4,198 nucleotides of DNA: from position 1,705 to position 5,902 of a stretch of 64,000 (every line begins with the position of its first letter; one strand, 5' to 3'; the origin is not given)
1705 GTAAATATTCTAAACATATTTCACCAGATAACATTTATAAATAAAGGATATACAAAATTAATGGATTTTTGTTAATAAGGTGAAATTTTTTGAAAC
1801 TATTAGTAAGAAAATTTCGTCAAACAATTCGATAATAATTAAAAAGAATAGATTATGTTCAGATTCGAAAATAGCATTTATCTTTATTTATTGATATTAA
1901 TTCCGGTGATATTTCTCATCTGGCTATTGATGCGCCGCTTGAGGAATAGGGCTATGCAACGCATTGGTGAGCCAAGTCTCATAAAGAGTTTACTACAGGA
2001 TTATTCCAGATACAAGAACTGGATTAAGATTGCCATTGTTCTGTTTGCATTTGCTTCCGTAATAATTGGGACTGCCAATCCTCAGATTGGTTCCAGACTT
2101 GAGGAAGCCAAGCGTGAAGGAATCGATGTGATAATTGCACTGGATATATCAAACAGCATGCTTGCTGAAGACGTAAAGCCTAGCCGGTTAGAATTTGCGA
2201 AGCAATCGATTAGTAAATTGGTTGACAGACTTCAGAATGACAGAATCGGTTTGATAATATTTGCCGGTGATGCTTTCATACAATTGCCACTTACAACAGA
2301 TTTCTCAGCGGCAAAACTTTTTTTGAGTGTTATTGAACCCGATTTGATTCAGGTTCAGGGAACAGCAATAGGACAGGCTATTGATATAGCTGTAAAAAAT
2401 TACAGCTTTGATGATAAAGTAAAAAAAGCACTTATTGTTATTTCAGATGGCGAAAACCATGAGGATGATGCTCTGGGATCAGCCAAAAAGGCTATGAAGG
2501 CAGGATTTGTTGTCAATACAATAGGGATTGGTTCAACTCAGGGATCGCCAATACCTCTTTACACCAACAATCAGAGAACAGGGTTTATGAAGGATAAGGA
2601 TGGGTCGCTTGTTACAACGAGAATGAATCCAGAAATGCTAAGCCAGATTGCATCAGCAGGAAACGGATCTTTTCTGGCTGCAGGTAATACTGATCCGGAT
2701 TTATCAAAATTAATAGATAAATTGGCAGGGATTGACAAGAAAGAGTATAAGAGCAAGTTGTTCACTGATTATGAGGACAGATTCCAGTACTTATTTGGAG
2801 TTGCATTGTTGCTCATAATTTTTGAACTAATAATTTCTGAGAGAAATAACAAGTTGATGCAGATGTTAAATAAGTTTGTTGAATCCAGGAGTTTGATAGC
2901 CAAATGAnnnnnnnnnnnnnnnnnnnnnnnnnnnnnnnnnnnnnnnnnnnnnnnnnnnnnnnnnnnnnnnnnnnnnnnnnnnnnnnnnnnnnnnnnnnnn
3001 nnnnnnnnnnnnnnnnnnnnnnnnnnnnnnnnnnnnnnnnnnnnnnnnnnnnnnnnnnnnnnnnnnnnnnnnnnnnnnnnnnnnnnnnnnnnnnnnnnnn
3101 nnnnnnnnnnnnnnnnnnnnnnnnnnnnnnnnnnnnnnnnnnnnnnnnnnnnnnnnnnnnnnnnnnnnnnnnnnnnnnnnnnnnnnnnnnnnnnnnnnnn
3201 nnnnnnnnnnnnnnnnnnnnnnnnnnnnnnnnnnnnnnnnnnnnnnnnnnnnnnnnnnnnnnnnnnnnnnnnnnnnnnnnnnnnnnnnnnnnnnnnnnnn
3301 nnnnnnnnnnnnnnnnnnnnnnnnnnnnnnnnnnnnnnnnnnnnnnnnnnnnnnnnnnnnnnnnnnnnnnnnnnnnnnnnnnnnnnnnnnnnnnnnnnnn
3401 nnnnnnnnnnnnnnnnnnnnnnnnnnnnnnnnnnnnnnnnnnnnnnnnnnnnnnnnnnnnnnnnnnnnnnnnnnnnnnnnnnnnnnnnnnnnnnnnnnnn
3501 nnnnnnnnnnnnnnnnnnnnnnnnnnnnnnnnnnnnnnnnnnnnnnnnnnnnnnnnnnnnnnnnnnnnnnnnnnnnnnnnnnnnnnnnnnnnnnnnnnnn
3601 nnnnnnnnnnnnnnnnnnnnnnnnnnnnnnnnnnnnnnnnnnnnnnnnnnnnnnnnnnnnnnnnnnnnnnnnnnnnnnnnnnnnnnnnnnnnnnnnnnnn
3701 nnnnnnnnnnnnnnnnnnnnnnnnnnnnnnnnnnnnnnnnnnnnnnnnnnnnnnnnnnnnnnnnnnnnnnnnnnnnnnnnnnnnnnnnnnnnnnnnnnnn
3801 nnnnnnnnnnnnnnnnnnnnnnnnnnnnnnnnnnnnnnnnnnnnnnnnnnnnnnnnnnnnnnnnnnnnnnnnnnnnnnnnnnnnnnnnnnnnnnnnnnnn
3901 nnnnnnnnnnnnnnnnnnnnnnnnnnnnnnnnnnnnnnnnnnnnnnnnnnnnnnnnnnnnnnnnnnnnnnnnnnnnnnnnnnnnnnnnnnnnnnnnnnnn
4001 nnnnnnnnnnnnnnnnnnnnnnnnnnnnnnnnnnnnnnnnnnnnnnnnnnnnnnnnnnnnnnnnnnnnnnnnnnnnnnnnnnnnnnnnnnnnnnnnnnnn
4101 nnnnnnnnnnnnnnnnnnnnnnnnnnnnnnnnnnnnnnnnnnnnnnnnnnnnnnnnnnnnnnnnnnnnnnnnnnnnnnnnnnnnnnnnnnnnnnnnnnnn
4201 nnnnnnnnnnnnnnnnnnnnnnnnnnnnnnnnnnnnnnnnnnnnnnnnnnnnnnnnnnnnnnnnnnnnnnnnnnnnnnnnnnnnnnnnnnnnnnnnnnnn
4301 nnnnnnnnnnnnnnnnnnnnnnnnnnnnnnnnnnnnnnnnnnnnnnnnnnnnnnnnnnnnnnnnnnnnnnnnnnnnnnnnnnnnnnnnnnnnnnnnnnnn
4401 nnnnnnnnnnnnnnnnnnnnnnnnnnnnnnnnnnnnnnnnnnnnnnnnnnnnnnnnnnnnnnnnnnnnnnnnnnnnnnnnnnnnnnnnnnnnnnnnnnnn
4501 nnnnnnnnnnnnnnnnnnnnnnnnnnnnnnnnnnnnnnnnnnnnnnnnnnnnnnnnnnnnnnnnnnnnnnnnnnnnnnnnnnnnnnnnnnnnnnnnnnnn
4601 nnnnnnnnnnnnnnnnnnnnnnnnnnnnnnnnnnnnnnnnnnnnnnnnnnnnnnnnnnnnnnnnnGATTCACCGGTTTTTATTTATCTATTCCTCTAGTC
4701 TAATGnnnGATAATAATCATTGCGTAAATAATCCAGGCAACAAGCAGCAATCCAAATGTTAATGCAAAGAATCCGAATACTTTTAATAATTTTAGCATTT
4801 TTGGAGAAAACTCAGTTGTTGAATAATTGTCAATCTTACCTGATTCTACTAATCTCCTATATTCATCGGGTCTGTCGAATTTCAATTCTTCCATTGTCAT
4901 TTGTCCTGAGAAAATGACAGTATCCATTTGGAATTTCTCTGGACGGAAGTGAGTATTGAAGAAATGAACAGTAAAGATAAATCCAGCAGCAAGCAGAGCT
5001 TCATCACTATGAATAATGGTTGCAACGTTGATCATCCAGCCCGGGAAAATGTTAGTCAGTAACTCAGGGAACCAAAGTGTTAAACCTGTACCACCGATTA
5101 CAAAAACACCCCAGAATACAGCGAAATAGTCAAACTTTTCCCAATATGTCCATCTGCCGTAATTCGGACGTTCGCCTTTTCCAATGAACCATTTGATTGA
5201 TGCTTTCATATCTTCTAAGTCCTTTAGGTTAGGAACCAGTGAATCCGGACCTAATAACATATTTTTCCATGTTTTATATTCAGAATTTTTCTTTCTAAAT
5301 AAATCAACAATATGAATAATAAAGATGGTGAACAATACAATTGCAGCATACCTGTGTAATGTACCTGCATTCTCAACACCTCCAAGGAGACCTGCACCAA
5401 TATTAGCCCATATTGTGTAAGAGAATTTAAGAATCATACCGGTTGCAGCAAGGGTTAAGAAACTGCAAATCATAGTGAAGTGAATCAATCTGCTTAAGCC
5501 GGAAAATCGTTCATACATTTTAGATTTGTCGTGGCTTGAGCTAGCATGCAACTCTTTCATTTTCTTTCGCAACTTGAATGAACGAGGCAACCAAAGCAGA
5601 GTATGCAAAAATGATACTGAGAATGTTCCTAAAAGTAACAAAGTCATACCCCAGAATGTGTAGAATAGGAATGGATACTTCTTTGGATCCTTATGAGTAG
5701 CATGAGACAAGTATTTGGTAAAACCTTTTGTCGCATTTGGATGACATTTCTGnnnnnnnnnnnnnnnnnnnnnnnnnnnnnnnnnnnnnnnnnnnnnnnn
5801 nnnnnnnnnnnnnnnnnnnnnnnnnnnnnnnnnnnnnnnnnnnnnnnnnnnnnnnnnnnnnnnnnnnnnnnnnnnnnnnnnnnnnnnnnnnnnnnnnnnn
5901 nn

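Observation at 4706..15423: Complete candidate envelope-spanning electron conduit: 48 heme-c motifs, three quinol-oxidising routes and a cytochrome-porin in one island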

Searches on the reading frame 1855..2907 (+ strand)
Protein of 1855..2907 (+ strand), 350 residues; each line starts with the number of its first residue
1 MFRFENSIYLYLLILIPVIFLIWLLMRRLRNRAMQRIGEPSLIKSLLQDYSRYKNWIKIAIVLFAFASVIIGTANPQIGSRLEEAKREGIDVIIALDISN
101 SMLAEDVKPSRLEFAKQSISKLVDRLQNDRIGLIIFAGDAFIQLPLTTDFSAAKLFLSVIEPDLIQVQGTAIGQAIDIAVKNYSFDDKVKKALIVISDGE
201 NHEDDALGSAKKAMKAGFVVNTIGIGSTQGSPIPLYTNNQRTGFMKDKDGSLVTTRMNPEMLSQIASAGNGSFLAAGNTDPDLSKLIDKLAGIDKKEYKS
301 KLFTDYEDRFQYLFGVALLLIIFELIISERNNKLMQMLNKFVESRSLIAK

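Call 69: search_protein_families(library=pfam, proteins=[window:1855-2907:+], max_evalue=0.00001)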
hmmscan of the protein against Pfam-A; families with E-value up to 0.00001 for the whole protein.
window:1855-2907:+ (350 aa): 3 families
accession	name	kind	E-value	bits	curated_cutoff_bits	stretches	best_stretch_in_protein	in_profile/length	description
PF00092.34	VWA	-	3.2e-16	60.5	23.8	1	91-228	1-142/174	von Willebrand factor type A domain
PF13519.12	VWA_2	-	9e-16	58.9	27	1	92-200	1-107/107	von Willebrand factor type A domain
PF07584.16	BatA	-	2e-07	31.8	25.9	1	1-76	1-77/77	Aerotolerance regulator N-terminal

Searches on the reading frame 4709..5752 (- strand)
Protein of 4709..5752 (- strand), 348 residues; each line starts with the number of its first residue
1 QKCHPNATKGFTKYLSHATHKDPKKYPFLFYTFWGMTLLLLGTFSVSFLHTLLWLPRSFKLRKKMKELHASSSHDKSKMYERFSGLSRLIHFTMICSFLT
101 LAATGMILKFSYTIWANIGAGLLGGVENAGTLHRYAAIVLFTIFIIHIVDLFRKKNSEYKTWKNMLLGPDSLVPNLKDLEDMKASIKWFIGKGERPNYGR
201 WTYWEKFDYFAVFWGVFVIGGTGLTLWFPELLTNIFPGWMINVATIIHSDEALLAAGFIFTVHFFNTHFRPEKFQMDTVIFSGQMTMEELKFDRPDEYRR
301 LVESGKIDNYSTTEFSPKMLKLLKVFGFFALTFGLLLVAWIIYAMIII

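Call 52: find_homologous_proteins(query=window:4709-5752:-, max_evalue=0.001)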
Query seq(348 aa) (348 aa): 6469 proteins with E <= 0.001 among 8000 candidates; the best 120 are listed.
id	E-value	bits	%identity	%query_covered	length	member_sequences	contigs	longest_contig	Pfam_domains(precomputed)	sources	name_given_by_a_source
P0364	5.2e-182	623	95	82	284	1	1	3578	PF01292.27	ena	-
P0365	1.5e-168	579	72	100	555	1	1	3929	PF01292.27,PF14522.12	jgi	jgi:cytochrome b subunit of formate dehydrogenase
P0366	1.1e-162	560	70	100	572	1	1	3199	PF09699.16,PF14537.12,PF01292.27,PF00684.26,PF14522.12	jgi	jgi:cytochrome b subunit of formate dehydrogenase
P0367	5.1e-145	501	65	96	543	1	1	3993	PF09699.16,PF14537.12,PF01292.27,PF14522.12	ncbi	-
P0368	2.2e-140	486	59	99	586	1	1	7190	PF09699.16,PF14537.12,PF01292.27,PF14522.12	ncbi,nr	ncbi:MAG: cytochrome b/b6 domain-containing protein, partial [Bacteroidota bacterium]|nr:cytochrome 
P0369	4.0e-140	485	59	99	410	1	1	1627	PF01292.27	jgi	jgi:cytochrome b subunit of formate dehydrogenase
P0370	8.5e-140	484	59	99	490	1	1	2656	PF09699.16,PF14537.12,PF14522.12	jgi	jgi:cytochrome b subunit of formate dehydrogenase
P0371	3.0e-139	482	58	99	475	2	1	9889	PF09699.16,PF14537.12,PF01292.27,PF14522.12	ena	-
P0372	7.4e-138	478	58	99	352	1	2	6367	PF01292.27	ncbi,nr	ncbi:MAG: cytochrome b/b6 domain-containing protein [Acidobacteria bacterium]|nr:cytochrome b/b6 dom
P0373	1.1e-137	477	58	99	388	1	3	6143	PF01292.27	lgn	-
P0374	2.5e-137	476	59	100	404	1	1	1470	PF01292.27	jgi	jgi:cytochrome b subunit of formate dehydrogenase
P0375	3.9e-137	475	60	99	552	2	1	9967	PF09699.16,PF14537.12,PF01292.27,PF14522.12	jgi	-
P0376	1.6e-136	473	58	99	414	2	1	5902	PF01292.27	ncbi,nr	ncbi:MAG: cytochrome C, partial [Bacteroidetes bacterium]|nr:cytochrome C [Bacteroidota bacterium]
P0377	2.9e-136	473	59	99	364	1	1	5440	PF01292.27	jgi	jgi:cytochrome b subunit of formate dehydrogenase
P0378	3.4e-136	472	57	99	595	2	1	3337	PF09699.16,PF14537.12,PF01292.27,PF14522.12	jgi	jgi:cytochrome b subunit of formate dehydrogenase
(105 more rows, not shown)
